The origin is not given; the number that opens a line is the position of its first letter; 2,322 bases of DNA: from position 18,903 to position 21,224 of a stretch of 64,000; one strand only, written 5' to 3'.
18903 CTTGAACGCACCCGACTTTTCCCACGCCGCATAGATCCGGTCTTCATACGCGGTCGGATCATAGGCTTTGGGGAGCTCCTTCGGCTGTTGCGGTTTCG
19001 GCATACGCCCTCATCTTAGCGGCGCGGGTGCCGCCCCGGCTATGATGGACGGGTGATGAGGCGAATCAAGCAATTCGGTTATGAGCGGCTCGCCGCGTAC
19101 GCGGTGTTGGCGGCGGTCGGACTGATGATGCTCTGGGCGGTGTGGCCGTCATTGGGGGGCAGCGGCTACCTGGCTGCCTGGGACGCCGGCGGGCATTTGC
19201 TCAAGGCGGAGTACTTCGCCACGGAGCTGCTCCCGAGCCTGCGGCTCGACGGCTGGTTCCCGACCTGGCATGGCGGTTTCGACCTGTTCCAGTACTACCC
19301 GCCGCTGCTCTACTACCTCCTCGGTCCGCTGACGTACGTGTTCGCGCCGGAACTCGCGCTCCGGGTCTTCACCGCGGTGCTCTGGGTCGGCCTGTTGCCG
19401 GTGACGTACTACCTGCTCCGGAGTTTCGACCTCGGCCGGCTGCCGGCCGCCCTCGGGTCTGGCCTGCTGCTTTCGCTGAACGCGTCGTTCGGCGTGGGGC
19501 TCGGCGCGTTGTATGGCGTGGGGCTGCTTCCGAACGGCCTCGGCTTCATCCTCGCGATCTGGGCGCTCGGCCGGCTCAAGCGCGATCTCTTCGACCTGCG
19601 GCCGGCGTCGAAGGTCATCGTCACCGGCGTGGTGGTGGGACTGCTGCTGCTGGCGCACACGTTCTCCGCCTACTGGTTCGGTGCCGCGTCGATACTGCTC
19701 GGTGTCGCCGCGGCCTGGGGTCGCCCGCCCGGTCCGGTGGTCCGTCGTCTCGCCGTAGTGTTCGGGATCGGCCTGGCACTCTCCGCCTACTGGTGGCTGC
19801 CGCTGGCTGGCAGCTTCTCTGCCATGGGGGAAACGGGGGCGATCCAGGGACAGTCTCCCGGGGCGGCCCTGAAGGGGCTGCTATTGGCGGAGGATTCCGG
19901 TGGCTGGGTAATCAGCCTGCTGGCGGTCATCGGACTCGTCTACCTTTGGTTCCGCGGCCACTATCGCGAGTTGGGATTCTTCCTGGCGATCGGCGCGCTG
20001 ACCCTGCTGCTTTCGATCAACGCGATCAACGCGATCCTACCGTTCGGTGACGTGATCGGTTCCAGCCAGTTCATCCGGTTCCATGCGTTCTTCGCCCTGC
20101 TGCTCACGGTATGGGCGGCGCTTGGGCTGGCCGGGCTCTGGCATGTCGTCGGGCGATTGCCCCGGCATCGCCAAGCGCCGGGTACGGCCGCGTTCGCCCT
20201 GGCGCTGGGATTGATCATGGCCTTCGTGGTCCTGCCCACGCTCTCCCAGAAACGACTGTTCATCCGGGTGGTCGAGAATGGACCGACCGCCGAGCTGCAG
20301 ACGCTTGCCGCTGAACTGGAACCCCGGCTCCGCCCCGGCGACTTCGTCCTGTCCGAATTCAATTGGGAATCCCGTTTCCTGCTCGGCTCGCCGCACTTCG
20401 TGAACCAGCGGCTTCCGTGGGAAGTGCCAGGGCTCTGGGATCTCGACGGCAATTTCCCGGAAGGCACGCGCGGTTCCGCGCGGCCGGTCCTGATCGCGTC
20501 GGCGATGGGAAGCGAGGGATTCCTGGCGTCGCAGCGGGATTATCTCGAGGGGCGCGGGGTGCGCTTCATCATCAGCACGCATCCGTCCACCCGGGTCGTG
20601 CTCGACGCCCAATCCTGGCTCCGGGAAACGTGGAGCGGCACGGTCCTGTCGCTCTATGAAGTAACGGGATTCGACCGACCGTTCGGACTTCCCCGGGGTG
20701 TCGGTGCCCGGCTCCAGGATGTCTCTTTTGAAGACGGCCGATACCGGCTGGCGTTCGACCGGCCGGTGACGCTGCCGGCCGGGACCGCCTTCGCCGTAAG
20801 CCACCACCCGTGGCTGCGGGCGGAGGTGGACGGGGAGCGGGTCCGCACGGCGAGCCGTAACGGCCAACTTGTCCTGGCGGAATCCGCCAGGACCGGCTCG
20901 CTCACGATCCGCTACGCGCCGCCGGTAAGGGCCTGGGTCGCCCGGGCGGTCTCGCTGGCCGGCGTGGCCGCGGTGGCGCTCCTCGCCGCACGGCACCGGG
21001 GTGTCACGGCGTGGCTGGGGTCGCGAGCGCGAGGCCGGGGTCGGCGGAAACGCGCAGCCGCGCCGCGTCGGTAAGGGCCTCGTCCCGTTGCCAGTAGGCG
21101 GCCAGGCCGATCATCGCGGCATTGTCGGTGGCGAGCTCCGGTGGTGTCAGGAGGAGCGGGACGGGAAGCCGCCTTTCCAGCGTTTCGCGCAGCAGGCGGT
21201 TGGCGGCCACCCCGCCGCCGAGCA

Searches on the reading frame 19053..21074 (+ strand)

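Call 8: search_protein_families(library=pfam, proteins=[window:19053-21074:+], max_evalue=0.01)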
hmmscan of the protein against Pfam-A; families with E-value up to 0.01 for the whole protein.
window:19053-21074:+ (673 aa): 3 families
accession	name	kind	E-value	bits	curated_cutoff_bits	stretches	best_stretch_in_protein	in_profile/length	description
PF10131.15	PTPS_related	-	3.1e-05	23.1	26.4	1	79-389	1-298/621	6-pyruvoyl-tetrahydropterin synthase related domain; membrane protein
PF20176.3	DUF6541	-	5.1e-05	22.2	29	1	12-396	91-489/646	Family of unknown function (DUF6541)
PF02366.24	PMT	-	0.0009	19.3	22.7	1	75-201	56-181/245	Dolichyl-phosphate-mannose-protein mannosyltransferase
